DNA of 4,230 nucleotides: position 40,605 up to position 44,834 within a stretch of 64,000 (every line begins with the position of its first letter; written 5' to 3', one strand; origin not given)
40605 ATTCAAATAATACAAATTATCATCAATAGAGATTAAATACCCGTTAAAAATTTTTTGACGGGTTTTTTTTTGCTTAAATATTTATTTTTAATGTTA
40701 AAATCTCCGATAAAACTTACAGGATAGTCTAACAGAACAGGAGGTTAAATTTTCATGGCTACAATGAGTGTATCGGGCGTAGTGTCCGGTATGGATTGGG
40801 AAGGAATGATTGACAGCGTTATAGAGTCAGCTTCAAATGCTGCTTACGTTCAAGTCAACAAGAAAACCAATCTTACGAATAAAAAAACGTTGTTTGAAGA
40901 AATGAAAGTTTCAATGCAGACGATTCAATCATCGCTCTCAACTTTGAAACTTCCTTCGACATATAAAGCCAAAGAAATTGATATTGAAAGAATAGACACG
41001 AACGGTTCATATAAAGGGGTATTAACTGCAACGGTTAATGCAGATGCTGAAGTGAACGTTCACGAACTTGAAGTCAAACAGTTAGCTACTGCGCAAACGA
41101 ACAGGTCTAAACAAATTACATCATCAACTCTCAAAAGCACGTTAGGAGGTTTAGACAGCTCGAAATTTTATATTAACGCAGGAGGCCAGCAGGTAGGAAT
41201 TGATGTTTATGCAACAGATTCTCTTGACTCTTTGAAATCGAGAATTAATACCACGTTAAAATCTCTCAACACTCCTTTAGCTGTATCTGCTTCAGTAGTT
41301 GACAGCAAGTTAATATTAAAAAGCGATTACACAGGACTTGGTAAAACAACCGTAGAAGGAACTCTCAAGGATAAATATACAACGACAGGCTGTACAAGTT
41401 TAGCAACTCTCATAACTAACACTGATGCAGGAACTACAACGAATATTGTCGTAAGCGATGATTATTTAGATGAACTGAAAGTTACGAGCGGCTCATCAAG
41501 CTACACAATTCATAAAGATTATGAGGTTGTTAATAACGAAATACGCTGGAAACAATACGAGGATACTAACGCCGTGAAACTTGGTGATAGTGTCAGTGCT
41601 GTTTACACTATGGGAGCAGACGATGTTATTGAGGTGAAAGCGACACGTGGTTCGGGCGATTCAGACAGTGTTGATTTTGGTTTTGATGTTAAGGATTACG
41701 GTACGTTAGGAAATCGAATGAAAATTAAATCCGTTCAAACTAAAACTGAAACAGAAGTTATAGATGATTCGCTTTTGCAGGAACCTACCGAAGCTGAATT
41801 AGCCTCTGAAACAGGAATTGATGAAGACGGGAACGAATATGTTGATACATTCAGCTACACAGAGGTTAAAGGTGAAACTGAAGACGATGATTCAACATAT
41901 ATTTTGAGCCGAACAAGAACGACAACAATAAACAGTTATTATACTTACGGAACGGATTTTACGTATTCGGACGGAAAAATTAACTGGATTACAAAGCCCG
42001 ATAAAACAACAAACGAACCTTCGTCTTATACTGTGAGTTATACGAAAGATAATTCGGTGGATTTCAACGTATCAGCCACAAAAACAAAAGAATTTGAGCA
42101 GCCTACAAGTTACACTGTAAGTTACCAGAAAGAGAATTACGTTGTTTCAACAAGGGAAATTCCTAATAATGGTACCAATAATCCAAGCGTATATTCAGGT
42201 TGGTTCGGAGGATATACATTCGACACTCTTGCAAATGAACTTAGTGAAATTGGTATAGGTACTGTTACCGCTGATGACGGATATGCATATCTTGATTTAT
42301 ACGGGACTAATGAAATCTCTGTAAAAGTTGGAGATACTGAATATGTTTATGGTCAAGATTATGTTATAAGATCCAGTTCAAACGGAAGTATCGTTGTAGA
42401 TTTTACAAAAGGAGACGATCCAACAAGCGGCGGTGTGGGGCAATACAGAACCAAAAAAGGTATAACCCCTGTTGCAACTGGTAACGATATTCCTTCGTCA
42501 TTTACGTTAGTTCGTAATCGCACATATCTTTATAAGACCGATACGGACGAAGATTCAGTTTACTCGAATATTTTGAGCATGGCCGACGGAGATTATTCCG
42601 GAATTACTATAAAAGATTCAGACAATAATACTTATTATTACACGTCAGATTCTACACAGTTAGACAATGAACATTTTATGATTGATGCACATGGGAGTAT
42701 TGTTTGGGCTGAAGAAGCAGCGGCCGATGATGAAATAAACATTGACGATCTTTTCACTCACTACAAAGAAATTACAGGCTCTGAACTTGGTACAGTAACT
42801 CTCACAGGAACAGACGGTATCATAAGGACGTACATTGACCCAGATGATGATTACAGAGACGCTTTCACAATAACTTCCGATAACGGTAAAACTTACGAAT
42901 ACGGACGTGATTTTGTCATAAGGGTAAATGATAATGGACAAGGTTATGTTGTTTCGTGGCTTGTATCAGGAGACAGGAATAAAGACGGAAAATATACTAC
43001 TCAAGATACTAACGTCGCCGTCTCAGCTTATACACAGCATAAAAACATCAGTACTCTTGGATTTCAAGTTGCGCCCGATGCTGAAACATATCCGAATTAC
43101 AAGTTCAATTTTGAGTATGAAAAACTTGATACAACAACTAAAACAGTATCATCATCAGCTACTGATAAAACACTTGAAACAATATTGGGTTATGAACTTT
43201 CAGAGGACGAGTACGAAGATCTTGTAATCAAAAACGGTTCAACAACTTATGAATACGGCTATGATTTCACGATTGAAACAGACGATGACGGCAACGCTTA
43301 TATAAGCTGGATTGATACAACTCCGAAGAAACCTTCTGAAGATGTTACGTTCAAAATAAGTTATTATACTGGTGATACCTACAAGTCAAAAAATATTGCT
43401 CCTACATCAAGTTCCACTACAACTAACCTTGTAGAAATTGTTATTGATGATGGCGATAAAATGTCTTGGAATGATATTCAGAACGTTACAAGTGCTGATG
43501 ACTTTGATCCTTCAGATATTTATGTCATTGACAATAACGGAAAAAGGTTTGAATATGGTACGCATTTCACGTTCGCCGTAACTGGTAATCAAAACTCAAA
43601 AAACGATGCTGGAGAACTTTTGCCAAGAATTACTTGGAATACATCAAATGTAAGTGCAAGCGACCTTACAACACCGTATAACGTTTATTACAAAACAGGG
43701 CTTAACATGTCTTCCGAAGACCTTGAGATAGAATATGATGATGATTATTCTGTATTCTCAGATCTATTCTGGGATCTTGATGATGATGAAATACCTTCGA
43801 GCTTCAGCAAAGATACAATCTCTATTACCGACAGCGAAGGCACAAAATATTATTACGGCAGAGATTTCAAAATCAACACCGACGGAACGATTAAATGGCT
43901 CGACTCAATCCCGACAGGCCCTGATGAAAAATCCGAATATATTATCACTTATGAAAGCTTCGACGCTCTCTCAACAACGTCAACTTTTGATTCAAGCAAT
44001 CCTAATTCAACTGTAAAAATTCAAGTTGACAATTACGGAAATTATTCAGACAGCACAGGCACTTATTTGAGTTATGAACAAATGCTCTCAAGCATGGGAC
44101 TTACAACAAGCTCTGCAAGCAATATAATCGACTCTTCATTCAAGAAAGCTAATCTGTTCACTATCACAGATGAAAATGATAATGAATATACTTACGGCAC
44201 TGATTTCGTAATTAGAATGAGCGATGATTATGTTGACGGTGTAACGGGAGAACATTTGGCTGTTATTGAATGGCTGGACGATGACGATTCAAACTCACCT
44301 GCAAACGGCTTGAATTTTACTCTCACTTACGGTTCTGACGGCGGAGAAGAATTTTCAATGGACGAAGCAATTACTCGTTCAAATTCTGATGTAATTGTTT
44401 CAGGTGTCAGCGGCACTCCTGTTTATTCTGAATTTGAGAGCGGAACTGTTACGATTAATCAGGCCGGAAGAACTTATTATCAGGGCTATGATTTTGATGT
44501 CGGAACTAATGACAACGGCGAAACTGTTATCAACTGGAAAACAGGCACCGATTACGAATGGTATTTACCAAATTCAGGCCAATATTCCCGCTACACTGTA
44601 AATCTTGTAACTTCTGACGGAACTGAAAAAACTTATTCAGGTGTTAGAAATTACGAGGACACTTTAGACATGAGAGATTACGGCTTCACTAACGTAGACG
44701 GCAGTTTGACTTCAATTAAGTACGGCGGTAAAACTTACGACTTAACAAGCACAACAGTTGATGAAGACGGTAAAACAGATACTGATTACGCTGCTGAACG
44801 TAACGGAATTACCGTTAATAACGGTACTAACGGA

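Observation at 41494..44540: Unrecognised repeat module (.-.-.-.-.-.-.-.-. ... G-x-I-x-W) iterated at least nine times in the FliD insertion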

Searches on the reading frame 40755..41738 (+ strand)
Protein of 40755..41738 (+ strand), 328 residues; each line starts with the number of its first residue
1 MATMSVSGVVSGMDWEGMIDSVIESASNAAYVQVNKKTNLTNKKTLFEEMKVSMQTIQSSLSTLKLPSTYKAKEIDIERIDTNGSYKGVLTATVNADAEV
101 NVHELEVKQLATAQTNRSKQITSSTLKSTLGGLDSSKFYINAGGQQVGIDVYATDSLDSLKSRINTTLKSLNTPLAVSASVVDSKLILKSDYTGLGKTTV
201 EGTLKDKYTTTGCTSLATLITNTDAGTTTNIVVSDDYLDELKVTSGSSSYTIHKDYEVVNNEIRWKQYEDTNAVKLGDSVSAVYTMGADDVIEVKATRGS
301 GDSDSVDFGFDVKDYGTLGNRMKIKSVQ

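Call 74: search_solved_structures(query=window:40755-41738:+, max_evalue=1, show_alignments=2)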
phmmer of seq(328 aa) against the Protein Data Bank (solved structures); distinct sequences matched with E-value up to 1: 2.
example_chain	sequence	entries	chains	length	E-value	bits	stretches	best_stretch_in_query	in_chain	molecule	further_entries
4p94_A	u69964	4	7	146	0.45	13.3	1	98-156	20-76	Conserved flagellar protein F | Flagellar biosynthesis protein FlaF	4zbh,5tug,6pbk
5fl7_H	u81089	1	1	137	0.7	12.7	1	37-128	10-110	ATP SYNTHASE DELTA CHAIN, MITOCHONDRIAL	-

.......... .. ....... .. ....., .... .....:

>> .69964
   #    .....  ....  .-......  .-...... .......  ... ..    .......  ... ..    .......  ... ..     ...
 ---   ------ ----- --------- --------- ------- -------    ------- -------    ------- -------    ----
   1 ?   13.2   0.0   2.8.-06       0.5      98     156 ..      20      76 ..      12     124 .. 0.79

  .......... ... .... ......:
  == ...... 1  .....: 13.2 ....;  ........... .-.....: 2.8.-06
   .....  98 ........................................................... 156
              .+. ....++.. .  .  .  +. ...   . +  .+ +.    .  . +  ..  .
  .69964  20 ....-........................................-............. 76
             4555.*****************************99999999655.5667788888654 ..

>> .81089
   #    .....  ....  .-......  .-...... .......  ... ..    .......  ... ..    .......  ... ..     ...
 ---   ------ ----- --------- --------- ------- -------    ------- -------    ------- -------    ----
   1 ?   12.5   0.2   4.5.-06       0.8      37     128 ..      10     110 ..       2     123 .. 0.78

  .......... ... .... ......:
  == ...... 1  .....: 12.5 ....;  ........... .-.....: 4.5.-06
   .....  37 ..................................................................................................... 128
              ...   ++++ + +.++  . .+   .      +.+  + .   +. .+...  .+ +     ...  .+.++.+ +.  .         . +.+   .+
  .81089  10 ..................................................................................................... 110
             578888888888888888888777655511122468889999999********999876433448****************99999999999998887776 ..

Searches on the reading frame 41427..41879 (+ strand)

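Call 17: search_protein_families(library=pfam, proteins=[window:41427-41879:+], max_evalue=10)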
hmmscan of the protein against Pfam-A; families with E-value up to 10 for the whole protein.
window:41427-41879:+ (151 aa): 1 family
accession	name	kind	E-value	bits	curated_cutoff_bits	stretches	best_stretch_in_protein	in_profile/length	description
PF19058.5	DUF5754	-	0.24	11.9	27.4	1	21-37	28-44/49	Family of unknown function (DUF5754)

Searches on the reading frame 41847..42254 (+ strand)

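Call 17: search_protein_families(library=pfam, proteins=[window:41847-42254:+], max_evalue=10)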
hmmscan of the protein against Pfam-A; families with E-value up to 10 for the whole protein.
window:41847-42254:+ (136 aa): 1 family
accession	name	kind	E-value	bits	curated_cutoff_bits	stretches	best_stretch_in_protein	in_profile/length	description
PF16075.10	DUF4815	-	1.4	7.6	30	1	24-73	303-351/570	Domain of unknown function (DUF4815)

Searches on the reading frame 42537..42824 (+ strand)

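Call 17: search_protein_families(library=pfam, proteins=[window:42537-42824:+], max_evalue=10)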
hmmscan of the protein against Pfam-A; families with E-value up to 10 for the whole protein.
window:42537-42824:+ (96 aa): 3 families
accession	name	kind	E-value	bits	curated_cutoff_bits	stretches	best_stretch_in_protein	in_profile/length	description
PF22692.1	LlgE_F_G_D1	-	0.011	16.3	27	1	25-88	10-63/64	Flagellar hook protein FlgE/F/G D1 domain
PF22122.2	InlK_D2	-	0.064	14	26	1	8-62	16-69/112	Internalin K domain D2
PF23915.1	SusG_C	-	0.11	13.3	27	1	23-56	26-62/62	Alpha-amylase SusG C-terminal domain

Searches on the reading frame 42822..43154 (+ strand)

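Call 17: search_protein_families(library=pfam, proteins=[window:42822-43154:+], max_evalue=10)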
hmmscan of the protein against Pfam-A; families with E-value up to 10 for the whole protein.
window:42822-43154:+ (111 aa): 3 families
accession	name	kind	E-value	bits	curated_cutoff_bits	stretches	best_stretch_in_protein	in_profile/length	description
PF13407.12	Peripla_BP_4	-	0.01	15.9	35.1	1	4-86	159-241/258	Periplasmic binding protein domain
PF07076.17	DUF1344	-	0.1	12.8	23.1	1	13-34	14-35/60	Protein of unknown function (DUF1344)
PF02386.22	TrkH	-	0.22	10.4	27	1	29-95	26-93/502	Cation transport protein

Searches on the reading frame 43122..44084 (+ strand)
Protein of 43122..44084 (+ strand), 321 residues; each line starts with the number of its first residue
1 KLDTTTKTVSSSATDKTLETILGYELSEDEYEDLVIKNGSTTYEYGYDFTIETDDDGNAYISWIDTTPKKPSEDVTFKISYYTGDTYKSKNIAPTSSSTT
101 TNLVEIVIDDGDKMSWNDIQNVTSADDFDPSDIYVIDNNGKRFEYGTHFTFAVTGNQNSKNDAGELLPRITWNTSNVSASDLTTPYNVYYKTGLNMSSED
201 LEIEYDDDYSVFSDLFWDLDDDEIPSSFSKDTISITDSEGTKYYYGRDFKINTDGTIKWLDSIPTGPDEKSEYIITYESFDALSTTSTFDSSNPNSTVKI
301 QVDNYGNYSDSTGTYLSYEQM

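Call 34: predict_structure(alignment_id=A1)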
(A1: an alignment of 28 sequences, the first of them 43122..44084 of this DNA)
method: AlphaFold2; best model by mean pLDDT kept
length: 321 residues; sequences in the alignment: 28
mean_pLDDT: 52.4   pTM: 0.28
mean pLDDT of the five models: 52.4, 49.7, 48.8, 47.3, 46.0
residues with pLDDT >= 90: 0; 70-90: 24; 50-70: 177; < 50: 120
segments of 3 or more residues with pLDDT < 50: 1-6, 66-69, 74-91, 93-99, 101-128, 153-158, 191-231
pLDDT, mean of each block of 10 residues (from residue 1): 44 54 59 60 62 60 57 43 35 45 39 39 39 59 69 49 55 72 58 31 26 29 41 64 69 70 57 54 63 64 54 57 54
secondary structure, 60 per line:
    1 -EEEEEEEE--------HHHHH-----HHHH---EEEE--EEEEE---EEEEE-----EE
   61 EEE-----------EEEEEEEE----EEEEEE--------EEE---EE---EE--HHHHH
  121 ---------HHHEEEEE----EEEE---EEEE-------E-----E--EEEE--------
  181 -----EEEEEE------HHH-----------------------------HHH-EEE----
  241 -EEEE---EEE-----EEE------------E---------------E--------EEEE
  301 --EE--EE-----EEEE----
elements in order: E2-9 H18-22 H28-31 E35-38 E41-45 E49-53 E59-63 E75-82 E87-92 E101-103 H116-120 E133-137 E142-145 E149-152 E169-172 E186-191 E234-236 E242-245 E249-251 E257-259 E297-300 E314-317

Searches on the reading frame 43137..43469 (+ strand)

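Call 17: search_protein_families(library=pfam, proteins=[window:43137-43469:+], max_evalue=10)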
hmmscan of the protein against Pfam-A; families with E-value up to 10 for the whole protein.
window:43137-43469:+ (111 aa): 4 families
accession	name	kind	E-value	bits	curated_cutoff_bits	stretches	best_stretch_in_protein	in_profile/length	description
PF20251.4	Big_14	-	0.012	16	27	1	21-59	16-50/104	Bacterial Ig-like domain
PF24972.1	GBD_ATRN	-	0.014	16.5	27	1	38-92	6-57/117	Attractin GBD-like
PF07824.17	Chaperone_III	-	0.031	14.9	25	1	37-79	58-100/110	Type III secretion chaperone domain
PF20559.3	DUF6770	-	0.056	12.4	27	1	36-98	430-492/520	Family of unknown function (DUF6770)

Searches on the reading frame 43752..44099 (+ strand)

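Call 17: search_protein_families(library=pfam, proteins=[window:43752-44099:+], max_evalue=10)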
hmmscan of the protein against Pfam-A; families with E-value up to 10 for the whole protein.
window:43752-44099:+ (116 aa): 1 family
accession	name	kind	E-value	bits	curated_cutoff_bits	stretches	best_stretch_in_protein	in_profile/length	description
PF20251.4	Big_14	-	0.5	10.8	27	1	13-49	13-49/104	Bacterial Ig-like domain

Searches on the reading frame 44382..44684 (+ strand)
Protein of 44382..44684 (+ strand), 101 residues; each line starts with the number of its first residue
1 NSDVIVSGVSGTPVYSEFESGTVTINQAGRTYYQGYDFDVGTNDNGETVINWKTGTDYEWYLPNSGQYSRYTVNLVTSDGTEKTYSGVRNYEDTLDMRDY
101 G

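Call 17: search_protein_families(library=pfam, proteins=[window:44382-44684:+], max_evalue=10)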
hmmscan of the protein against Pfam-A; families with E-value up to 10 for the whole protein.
window:44382-44684:+ (101 aa): 1 family
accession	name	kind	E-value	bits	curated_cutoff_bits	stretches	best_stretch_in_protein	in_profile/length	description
PF18341.7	PSA_CBD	-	0.011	16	27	1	45-72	20-47/60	PSA endolysin C-terminal cell wall binding domain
